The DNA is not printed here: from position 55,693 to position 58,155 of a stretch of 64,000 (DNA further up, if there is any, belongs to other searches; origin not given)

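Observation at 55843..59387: Translationally coupled pair: pentapeptide-repeat/basic-tail protein plus orphan VirD4/TraG-type coupling ATPase in a housekeeping neighbourhood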

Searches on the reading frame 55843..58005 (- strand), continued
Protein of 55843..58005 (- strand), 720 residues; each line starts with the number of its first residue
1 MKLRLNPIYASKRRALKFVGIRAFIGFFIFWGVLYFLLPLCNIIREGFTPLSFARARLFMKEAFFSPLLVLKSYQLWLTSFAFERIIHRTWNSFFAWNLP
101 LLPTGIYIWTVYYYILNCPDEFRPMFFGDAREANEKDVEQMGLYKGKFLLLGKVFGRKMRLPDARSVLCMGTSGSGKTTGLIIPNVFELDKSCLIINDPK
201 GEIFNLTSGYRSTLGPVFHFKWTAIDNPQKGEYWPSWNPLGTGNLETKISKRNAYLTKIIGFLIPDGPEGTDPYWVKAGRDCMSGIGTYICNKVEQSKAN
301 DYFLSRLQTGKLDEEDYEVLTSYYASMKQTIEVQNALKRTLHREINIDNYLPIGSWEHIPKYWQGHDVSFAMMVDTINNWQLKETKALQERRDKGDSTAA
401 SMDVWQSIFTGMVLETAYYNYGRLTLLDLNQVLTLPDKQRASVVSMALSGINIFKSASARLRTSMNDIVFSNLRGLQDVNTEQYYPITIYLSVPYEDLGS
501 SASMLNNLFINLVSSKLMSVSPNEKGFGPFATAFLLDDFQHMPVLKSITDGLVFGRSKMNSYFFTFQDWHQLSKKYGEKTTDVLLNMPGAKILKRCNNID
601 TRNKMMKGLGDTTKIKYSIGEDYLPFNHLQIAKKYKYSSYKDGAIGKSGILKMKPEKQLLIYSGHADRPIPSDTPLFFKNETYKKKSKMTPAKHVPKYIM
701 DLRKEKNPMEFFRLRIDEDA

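Call 91: find_encoding_contigs(protein=P0092, flank=10000, max_places=1)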
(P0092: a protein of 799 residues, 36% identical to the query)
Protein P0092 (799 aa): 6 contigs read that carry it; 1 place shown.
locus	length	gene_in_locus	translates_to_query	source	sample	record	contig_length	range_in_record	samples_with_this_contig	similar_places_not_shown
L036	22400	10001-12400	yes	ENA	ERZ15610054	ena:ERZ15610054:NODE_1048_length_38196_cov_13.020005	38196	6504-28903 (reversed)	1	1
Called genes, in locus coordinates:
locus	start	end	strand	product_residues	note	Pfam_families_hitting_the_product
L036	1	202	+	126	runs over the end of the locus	PF00886:Ribosomal_S16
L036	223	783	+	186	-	PF01782:RimM, PF05239:PRC, PF24986:PRC_RimM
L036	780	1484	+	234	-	PF01746:tRNA_m1G_MT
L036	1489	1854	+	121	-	PF01245:Ribosomal_L19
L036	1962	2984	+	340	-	PF01118:Semialdhyde_dh, PF02774:Semialdhyde_dhC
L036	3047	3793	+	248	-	PF22507:DUF6994 (weak)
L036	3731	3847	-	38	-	-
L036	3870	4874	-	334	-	PF00730:HhH-GPD, PF14815:NUDIX_4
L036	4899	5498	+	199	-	PF05656:DUF805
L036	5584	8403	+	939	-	PF17900:Peptidase_M1_N, PF01433:Peptidase_M1, PF11940:DUF3458, PF17432:DUF3458_C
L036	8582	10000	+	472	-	PF13576:Pentapeptide_3 (faint), PF13599:Pentapeptide_4, PF00805:Pentapeptide, PF13599:Pentapeptide_4 (weak), PF00805:Pentapeptide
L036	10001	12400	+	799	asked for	PF02534:T4SS-DNA_transf, PF10412:TrwB_AAD_bind (faint), PF02534:T4SS-DNA_transf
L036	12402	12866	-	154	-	PF00075:RNase_H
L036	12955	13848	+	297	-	-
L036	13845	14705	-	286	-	PF01503:PRA-PH (faint), PF03819:MazG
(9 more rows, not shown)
